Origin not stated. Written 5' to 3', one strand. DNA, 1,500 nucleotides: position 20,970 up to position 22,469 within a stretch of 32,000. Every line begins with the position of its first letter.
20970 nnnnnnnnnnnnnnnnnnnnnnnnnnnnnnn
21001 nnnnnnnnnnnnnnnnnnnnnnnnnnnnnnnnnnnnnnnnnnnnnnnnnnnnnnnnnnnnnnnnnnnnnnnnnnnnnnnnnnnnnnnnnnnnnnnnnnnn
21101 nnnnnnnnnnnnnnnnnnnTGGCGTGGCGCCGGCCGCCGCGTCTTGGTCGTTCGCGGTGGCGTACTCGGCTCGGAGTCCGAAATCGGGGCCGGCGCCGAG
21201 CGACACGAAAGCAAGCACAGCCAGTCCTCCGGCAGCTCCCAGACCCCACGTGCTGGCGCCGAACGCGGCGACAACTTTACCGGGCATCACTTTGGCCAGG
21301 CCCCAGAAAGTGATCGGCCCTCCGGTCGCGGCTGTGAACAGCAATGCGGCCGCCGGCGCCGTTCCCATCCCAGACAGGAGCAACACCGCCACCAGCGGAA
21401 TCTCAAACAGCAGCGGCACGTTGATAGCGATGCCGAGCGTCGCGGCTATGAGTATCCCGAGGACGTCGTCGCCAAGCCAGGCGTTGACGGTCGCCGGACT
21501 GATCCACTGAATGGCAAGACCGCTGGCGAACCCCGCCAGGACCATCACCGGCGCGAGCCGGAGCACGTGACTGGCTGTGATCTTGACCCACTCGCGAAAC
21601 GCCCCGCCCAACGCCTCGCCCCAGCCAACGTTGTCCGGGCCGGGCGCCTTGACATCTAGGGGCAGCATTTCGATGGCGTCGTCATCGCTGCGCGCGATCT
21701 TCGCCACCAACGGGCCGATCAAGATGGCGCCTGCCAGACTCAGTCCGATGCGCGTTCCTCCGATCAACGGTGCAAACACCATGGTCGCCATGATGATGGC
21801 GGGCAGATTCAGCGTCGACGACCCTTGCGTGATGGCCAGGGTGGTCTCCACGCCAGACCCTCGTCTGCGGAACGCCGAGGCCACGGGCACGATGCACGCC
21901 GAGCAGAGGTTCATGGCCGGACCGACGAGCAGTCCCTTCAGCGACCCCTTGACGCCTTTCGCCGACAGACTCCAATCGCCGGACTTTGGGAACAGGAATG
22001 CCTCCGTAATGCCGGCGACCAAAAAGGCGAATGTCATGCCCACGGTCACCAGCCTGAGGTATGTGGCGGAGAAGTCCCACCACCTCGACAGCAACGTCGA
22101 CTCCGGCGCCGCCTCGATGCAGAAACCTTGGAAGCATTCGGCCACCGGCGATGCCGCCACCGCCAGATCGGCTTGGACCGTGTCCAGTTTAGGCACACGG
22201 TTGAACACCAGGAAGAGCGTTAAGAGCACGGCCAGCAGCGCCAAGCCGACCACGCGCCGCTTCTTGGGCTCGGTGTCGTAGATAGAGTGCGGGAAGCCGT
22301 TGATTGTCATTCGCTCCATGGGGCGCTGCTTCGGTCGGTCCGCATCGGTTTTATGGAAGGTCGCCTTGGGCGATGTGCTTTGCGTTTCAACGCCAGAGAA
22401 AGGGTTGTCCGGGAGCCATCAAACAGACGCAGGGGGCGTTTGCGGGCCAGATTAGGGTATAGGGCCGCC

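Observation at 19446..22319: Fusion of a COG0701/ArsP-like permease to a CRTAC1-like seven-motif propeller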

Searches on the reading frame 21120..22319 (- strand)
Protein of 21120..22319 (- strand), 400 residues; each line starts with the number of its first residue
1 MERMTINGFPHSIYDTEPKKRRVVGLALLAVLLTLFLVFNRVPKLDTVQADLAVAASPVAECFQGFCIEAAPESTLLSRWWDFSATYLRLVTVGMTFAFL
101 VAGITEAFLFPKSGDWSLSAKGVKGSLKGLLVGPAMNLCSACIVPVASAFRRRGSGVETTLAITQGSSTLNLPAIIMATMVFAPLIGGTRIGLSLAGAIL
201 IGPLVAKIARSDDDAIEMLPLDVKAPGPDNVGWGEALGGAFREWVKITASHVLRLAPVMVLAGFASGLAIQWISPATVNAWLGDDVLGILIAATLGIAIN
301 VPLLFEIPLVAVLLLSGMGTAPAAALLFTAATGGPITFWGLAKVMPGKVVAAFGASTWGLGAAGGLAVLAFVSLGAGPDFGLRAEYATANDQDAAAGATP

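Call 10: search_solved_structures(query=window:21120-22319:-, max_evalue=10)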
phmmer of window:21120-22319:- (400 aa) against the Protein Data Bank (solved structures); distinct sequences matched with E-value up to 10: 5.
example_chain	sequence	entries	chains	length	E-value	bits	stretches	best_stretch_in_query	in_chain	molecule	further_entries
4dl9_A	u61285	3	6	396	0.059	15.7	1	326-367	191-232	Alcohol dehydrogenase class III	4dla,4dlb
4l0q_A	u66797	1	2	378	0.28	13.5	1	326-373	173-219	Alcohol dehydrogenase class-3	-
3uko_A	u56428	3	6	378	0.28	13.5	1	326-373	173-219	Alcohol dehydrogenase class-3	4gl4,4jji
8co4_A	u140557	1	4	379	0.28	13.5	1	326-373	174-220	Alcohol dehydrogenase class-3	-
3ioy_A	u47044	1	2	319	0.61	12.4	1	187-307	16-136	Short-chain dehydrogenase/reductase SDR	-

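Call 36: search_protein_representatives(protein=window:21120-22319:-)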
Query: 400 residues. Proteins with E-value up to 0.001 (for the whole library): 554; up to 1e-10: 173; up to 1e-30: 80. The best 150 are listed.
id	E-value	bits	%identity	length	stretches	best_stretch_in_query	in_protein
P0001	1.2e-250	847.7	100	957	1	1-400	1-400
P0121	3.3e-146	503.9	64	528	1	14-385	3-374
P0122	4.2e-136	470.6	57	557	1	14-390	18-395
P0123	7.6e-136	469.7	61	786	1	14-380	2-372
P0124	9.5e-136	469.4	60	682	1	13-385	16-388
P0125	9.4e-133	459.5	59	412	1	28-400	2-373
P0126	3.5e-131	454.4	61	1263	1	14-371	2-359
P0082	1.9e-130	451.9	63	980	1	20-374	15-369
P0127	9.4e-128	443.1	56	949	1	14-390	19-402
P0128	5.8e-127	440.5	54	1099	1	14-385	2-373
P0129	1.7e-126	438.9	57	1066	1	14-381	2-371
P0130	3.4e-117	408.3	55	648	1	19-384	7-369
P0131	2.5e-116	405.5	54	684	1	19-391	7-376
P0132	1.1e-115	403.3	56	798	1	16-371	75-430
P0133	3.1e-113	395.3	56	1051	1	14-371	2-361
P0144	1.2e-97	344.0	42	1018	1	16-383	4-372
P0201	3.9e-29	118.4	40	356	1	80-371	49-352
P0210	2.3e-26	109.3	29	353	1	86-372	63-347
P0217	3.7e-22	95.5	32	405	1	20-368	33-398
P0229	7.0e-20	88.0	35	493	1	20-387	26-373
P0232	1.2e-18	83.8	31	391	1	19-369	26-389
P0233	2.0e-18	83.2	32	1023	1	86-367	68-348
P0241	1.7e-15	73.5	28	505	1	27-377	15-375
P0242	2.5e-15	73.0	29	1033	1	87-332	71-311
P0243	2.6e-15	72.9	28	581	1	92-368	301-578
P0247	6.3e-15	71.6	27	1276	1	20-386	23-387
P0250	1.3e-14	70.6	27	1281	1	15-368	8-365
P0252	6.8e-14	68.2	25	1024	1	19-367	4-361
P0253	7.6e-14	68.1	28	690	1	23-375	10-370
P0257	2.1e-13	66.6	29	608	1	20-384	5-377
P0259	2.8e-13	66.2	28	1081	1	24-367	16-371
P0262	4.7e-13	65.5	29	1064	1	85-333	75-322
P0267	1.0e-12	64.4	28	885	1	87-369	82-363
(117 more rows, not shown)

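Call 38: search_protein_families(library=pfam, proteins=[P0201, P0210, P0217, P0232, P0243, P0253, P0257, P0241, P0229, P0262], max_evalue=0.0001)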
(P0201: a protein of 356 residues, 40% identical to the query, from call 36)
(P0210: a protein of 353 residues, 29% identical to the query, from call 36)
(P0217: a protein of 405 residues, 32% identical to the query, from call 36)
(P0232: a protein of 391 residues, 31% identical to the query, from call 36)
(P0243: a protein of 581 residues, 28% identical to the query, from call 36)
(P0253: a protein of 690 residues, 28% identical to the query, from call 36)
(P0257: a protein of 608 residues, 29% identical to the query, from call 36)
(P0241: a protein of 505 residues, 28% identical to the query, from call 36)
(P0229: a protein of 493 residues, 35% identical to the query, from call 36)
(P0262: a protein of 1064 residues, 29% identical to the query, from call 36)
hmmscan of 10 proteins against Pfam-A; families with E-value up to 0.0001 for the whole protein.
P0201 (356 aa): 1 family
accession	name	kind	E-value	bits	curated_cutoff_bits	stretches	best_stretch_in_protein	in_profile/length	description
PF03773.19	ArsP_1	-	2.5e-13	50.3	32.3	1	60-349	16-292/294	Predicted permease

P0210 (353 aa): 1 family
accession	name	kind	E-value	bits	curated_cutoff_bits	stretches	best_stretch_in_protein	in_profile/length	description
PF03773.19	ArsP_1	-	3.4e-51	174.6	32.3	1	65-344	13-293/294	Predicted permease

P0217 (405 aa): 1 family
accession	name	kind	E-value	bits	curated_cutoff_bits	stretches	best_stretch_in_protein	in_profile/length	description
PF03773.19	ArsP_1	-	2.8e-12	46.8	32.3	1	284-399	177-293/294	Predicted permease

P0232 (391 aa): 1 family
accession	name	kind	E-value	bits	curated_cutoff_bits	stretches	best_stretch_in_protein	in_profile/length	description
PF03773.19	ArsP_1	-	1.6e-15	57.5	32.3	1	110-387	28-291/294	Predicted permease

P0243 (581 aa): 10 families
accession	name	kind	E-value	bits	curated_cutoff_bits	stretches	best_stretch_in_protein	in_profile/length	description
PF03773.19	ArsP_1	-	1.3e-16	61.1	32.3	1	304-576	20-290/294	Predicted permease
PF07719.23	TPR_2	-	2.2e-09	37.1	27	1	174-204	3-33/34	Tetratricopeptide repeat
PF13181.12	TPR_8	-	1e-08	35.1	25.7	0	175-204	4-33/34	Tetratricopeptide repeat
PF14559.12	TPR_19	-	2e-07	31.7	25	0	129-164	16-51/68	Tetratricopeptide repeat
PF13431.12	TPR_17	-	5.3e-07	29.8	24.4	0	194-220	1-27/34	Tetratricopeptide repeat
PF13432.12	TPR_16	-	5.7e-07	30.3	32.7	0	177-211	2-36/65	Tetratricopeptide repeat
PF13424.12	TPR_12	-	2.7e-06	27.9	30.1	0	151-201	23-74/77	Tetratricopeptide repeat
PF13428.12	TPR_14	-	2.9e-06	27.9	23.5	0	178-214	7-43/44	Tetratricopeptide repeat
PF00515.34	TPR_1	-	1e-05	25.5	27.8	1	175-204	4-33/34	Tetratricopeptide repeat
PF13414.12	TPR_11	-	2.3e-05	24.4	26.8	1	179-217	1-39/42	TPR repeat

P0253 (690 aa): 3 families
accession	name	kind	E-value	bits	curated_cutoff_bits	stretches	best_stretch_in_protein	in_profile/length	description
PF13517.12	FG-GAP_3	-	2.4e-21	76.5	26.9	2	484-547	1-60/61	FG-GAP-like repeat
PF03773.19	ArsP_1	-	3.9e-11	43.1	32.3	1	81-361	21-290/294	Predicted permease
PF01839.29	FG-GAP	-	3.6e-10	39.9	22.1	0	532-553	4-25/37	FG-GAP repeat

P0257 (608 aa): 2 families
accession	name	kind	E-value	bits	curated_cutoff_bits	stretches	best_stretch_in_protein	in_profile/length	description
PF13517.12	FG-GAP_3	-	5.9e-14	52.8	26.9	2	478-537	1-59/61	FG-GAP-like repeat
PF03773.19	ArsP_1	-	6.4e-08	32.5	32.3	1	105-359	46-290/294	Predicted permease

P0241 (505 aa): 1 family
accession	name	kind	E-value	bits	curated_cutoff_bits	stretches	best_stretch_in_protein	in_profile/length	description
PF03773.19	ArsP_1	-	3.9e-12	46.4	32.3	1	84-365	23-291/294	Predicted permease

P0229 (493 aa): 0 families

P0262 (1064 aa): 4 families
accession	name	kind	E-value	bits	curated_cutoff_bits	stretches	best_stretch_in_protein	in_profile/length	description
PF13517.12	FG-GAP_3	-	9.9e-29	100.2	26.9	2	526-588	1-61/61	FG-GAP-like repeat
PF01839.29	FG-GAP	-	3.1e-14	52.9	22.1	0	466-485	3-22/37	FG-GAP repeat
PF07593.17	UnbV_ASPIC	-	6.1e-13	48.9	23.4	1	986-1053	1-62/68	ASPIC and UnbV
PF03773.19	ArsP_1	-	6.6e-09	35.8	32.3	1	115-358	53-293/294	Predicted permease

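Call 39: search_protein_families(library=pfam, proteins=[P0126, P0128, P0144, P0233, P0242, P0247, P0250, P0252, P0267], max_evalue=0.0001)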
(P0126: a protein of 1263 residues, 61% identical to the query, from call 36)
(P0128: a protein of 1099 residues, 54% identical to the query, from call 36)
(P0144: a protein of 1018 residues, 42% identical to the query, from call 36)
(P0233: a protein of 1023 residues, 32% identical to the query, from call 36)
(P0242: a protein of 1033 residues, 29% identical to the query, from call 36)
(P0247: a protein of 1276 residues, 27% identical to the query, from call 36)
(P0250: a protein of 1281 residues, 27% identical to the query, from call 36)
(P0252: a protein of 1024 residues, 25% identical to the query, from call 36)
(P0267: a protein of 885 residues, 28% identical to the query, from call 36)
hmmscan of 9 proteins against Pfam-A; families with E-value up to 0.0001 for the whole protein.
P0126 (1263 aa): 10 families
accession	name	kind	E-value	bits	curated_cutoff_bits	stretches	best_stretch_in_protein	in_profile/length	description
PF07676.18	PD40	-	8.8e-62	204.4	20.9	5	394-430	1-38/38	WD40-like Beta Propeller Repeat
PF13517.12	FG-GAP_3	-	4.5e-41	139.7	26.9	5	822-886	1-61/61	FG-GAP-like repeat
PF07593.17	UnbV_ASPIC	-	2e-20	72.9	23.4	1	1185-1252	1-68/68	ASPIC and UnbV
PF03773.19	ArsP_1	-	2.5e-19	70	32.3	1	80-354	17-289/294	Predicted permease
PF01839.29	FG-GAP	-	1.8e-15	56.9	22.1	0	818-843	5-27/37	FG-GAP repeat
PF00930.27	DPPIV_N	-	2.9e-12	46.5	22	0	380-446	23-83/354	Dipeptidyl peptidase IV (DPP IV) N-terminal region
PF01833.30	TIG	-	4.8e-12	46.1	20.9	1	643-724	1-84/84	IPT/TIG domain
PF25174.1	Beta-prop_THOC3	-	1.1e-08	34.8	305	1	453-598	9-149/272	THOC3 beta-propeller domain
PF14583.12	Pectate_lyase22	-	5.3e-05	22.6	30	0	428-489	218-277/386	Oligogalacturonate lyase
PF25460.1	Beta-prop_Aladin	-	9.1e-05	22.2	171.1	0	408-525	117-227/340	Aladin seven-bladed propeller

P0128 (1099 aa): 4 families
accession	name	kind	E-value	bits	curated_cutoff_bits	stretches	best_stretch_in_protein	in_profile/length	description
PF13517.12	FG-GAP_3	-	5.5e-33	113.8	26.9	3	461-525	1-61/61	FG-GAP-like repeat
PF03773.19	ArsP_1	-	1.1e-19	71.2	32.3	1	85-354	22-290/294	Predicted permease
PF07593.17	UnbV_ASPIC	-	1.6e-18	66.7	23.4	1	1020-1092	1-67/68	ASPIC and UnbV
PF01839.29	FG-GAP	-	2.2e-12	47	22.1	0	508-528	4-23/37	FG-GAP repeat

P0144 (1018 aa): 4 families
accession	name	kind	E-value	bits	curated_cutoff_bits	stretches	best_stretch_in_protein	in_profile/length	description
PF13517.12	FG-GAP_3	-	2.8e-41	140.4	26.9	3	537-600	1-61/61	FG-GAP-like repeat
PF03773.19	ArsP_1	-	2.2e-17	63.6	32.3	1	83-357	20-292/294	Predicted permease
PF07593.17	UnbV_ASPIC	-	2.1e-15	56.8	23.4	1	933-999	1-67/68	ASPIC and UnbV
PF01839.29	FG-GAP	-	8.9e-15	54.6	22.1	0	634-652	4-22/37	FG-GAP repeat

P0233 (1023 aa): 4 families
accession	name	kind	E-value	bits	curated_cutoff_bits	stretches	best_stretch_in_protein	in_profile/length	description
PF13517.12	FG-GAP_3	-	3.2e-36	124.2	26.9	4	519-579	1-60/61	FG-GAP-like repeat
PF01839.29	FG-GAP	-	7.7e-14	51.6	22.1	0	625-648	7-27/37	FG-GAP repeat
PF07593.17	UnbV_ASPIC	-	1.1e-12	48.1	23.4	1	951-1009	1-59/68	ASPIC and UnbV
PF03773.19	ArsP_1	-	1e-09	38.4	32.3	1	79-348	22-291/294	Predicted permease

P0242 (1033 aa): 4 families
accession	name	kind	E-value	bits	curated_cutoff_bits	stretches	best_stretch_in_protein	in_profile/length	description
PF13517.12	FG-GAP_3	-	6.2e-35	120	26.9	3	463-523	1-60/61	FG-GAP-like repeat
PF03773.19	ArsP_1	-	4.3e-16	59.4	32.3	1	79-346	20-291/294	Predicted permease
PF01839.29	FG-GAP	-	5e-16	58.6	22.1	0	455-479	1-25/37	FG-GAP repeat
PF07593.17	UnbV_ASPIC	-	2.3e-13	50.3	23.4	1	951-1020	2-67/68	ASPIC and UnbV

P0247 (1276 aa): 4 families
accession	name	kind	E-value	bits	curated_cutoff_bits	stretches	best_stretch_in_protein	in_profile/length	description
PF13517.12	FG-GAP_3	-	1.1e-33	116.1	26.9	5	719-782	1-60/61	FG-GAP-like repeat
PF01839.29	FG-GAP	-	7.2e-16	58.1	22.1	0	877-898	4-25/37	FG-GAP repeat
PF07593.17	UnbV_ASPIC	-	7.2e-15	55.1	23.4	1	1186-1255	1-67/68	ASPIC and UnbV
PF03773.19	ArsP_1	-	1.9e-06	27.7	32.3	1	116-367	42-290/294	Predicted permease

P0250 (1281 aa): 4 families
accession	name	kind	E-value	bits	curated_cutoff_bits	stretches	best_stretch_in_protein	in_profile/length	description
PF13517.12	FG-GAP_3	-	1.3e-31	109.4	26.9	3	731-793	1-60/61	FG-GAP-like repeat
PF07593.17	UnbV_ASPIC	-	1.7e-13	50.7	23.4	1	1209-1269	1-60/68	ASPIC and UnbV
PF03773.19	ArsP_1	-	2.7e-12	46.9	32.3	1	86-362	20-289/294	Predicted permease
PF01839.29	FG-GAP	-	1.9e-11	44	22.1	0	778-793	4-19/37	FG-GAP repeat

P0252 (1024 aa): 4 families
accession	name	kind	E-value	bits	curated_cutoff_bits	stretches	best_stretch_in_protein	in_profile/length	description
PF13517.12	FG-GAP_3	-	4.7e-29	101.2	26.9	4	480-538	1-60/61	FG-GAP-like repeat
PF03773.19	ArsP_1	-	7.4e-16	58.6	32.3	1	100-363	46-293/294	Predicted permease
PF07593.17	UnbV_ASPIC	-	9.2e-14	51.5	23.4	1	953-1012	1-60/68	ASPIC and UnbV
PF01839.29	FG-GAP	-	1.4e-09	38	22.1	0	638-656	7-25/37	FG-GAP repeat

P0267 (885 aa): 4 families
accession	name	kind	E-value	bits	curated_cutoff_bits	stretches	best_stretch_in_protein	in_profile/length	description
PF13517.12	FG-GAP_3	-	4.2e-52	175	26.9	5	402-466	1-61/61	FG-GAP-like repeat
PF07593.17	UnbV_ASPIC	-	8.9e-21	74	23.4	1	814-880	1-67/68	ASPIC and UnbV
PF03773.19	ArsP_1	-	3.4e-16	59.7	32.3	1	92-359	22-289/294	Predicted permease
PF01839.29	FG-GAP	-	2.2e-15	56.6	22.1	0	507-532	2-32/37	FG-GAP repeat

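Call 40: list_cluster_members(proteins=[P0233, P0242, P0247, P0250, P0252, P0259, P0262, P0267, P0201, P0210])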
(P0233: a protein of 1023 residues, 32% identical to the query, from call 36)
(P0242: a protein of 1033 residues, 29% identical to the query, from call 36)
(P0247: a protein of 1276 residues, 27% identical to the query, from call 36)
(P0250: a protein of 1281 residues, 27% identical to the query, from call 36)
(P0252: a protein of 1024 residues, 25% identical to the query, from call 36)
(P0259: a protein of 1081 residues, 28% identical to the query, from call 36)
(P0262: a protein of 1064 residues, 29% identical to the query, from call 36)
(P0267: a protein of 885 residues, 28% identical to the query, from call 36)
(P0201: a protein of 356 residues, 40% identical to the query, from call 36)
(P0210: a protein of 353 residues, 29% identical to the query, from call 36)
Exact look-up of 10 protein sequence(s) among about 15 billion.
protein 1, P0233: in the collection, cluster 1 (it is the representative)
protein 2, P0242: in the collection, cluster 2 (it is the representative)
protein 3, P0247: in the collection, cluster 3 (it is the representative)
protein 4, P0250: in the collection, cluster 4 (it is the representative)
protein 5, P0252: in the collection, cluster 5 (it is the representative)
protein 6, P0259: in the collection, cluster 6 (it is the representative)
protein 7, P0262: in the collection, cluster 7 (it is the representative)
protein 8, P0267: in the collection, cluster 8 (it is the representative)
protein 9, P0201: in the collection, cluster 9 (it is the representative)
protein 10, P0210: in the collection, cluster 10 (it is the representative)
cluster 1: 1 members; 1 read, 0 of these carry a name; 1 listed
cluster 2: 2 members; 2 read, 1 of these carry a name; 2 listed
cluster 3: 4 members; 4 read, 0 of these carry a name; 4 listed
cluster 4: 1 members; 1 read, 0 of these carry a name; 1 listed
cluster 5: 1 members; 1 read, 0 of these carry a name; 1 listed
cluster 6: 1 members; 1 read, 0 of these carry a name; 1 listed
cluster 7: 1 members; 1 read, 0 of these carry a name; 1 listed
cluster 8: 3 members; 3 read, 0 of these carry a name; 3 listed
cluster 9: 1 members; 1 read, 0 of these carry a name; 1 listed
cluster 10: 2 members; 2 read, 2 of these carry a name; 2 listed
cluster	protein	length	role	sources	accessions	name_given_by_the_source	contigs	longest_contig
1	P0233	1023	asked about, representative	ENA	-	-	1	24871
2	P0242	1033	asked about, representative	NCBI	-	-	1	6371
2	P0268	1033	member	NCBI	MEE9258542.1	MAG: FG-GAP-like repeat-containing protein [Nitrospinaceae bacterium]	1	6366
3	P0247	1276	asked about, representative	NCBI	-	-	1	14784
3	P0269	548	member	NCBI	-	-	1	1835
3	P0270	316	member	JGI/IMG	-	-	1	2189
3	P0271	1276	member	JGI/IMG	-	-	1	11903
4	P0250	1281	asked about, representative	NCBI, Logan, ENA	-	-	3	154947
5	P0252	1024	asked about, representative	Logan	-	-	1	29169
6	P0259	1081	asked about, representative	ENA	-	-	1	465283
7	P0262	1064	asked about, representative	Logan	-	-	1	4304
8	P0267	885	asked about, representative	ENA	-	-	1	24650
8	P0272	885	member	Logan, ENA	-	-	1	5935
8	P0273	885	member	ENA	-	-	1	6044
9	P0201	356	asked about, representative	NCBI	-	-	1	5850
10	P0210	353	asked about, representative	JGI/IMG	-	uncharacterized membrane protein YraQ (UPF0718 family)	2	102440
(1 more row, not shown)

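Call 58: predict_structure(alignment_id=A2)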
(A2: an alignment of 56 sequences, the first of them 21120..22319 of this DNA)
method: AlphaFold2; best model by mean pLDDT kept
length: 400 residues; sequences in the alignment: 56
mean_pLDDT: 76.5   pTM: 0.74
mean pLDDT of the five models: 76.5, 72.4, 71.0, 68.2, 61.7
residues with pLDDT >= 90: 62; 70-90: 224; 50-70: 88; < 50: 26
segments of 3 or more residues with pLDDT < 50: 217-224, 387-391
pLDDT, mean of each block of 10 residues (from residue 1): 49 80 93 85 55 59 62 81 86 87 88 61 79 68 75 78 79 77 78 84 83 51 57 89 93 88 87 85 92 86 68 84 88 71 82 90 91 71 52 51
secondary structure, 60 per line:
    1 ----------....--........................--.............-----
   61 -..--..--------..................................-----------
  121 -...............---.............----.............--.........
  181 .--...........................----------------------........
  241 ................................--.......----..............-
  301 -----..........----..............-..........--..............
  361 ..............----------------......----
elements in order: H11-14 H17-40 H43-55 H76-109 H122-136 H140-152 H157-169 H172-181 H184-210 H233-272 H275-281 H286-299 H306-315 H320-333 H335-344 H347-374 H391-396

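Call 60: fold_search(model_id=the predicted structure, library=pdb)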
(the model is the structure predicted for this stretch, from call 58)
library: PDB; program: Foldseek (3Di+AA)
matches with E <= 10: 121; with E <= 0.001: 0
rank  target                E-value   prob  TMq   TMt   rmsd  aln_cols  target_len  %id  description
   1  8y5y_B                3.8e-01  0.69  0.35  0.30  16.6       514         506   13  human NaS1 outward state (released 2025-01-22)
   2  8zor_A                3.8e-01  0.08  0.12  0.14  18.6       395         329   15  Cryo-EM structure of bicarbonate transporter SbtA in complex with PII-like signaling protein SbtB (T-loop truncation)  (released 2025-12-03)
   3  3zuy                  8.9e-01  0.06  0.11  0.13  24.8       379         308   14  Crystal structure of a bacterial homologue of the bile acid sodium symporter ASBT. (released 2011-10-12)
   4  8y5w_A                9.3e-01  0.28  0.29  0.24  19.0       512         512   11  human NaS1 intermediate state 2 (released 2025-01-22)
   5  9okg                  1.1e+00  0.09  0.18  0.16  18.4       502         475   12  Cryo-EM structure of human SV2A in complex with levetiracetam (released 2025-12-10)
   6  8oyf                  1.1e+00  0.06  0.13  0.15  23.5       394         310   10  Crystal structure of ASBTNM in lipidic cubic phase without substrate bound (released 2023-07-12)
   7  7jsj_A                1.1e+00  0.18  0.26  0.23  19.3       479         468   14  Structure of the NaCT-PF2 complex (released 2021-02-24)
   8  8j74_A                1.2e+00  0.04  0.11  0.09  23.2       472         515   13  Human high-affinity choline transporter CHT1 in the HC-3-bound outward-facing open conformation, dimeric state (released 2024-04-03)
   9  8dl6_A                1.3e+00  0.10  0.18  0.17  22.3       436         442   13  Cryo-EM structure of human ferroportin/slc40 bound to Ca2+ in nanodisc (released 2023-01-25)
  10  8zkw_B                1.4e+00  0.08  0.18  0.15  23.9       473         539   13  Cryo-EM structure of the Drosophila INDY (apo-asymmetric, pH 6) (released 2025-01-29)
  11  5lzq_A                1.4e+00  0.04  0.12  0.08  25.1       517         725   12  Crystal structure of Thermotoga maritima sodium pumping membrane integral pyrophosphatase in complex with imidodiphosp (released 2016-12-14)
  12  8oyg                  1.7e+00  0.06  0.13  0.15  17.5       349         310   12  Crystal structure of ASBTNM in complex with pantoate (released 2023-07-12)
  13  5x9r_A                1.8e+00  0.04  0.13  0.12  21.3       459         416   10  Structural insights into the elevator-like mechanism of the sodium/citrate symporter CitS (released 2017-06-14)
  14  9g8j_B                1.9e+00  0.04  0.13  0.09  24.7       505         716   12  Structure of K+-dependent Na+-PPase from Thermotoga maritima in complex with zoledronate (released 2025-06-04)
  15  5x9r_B                2.0e+00  0.04  0.13  0.13  21.1       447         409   11  Structural insights into the elevator-like mechanism of the sodium/citrate symporter CitS (released 2017-06-14)
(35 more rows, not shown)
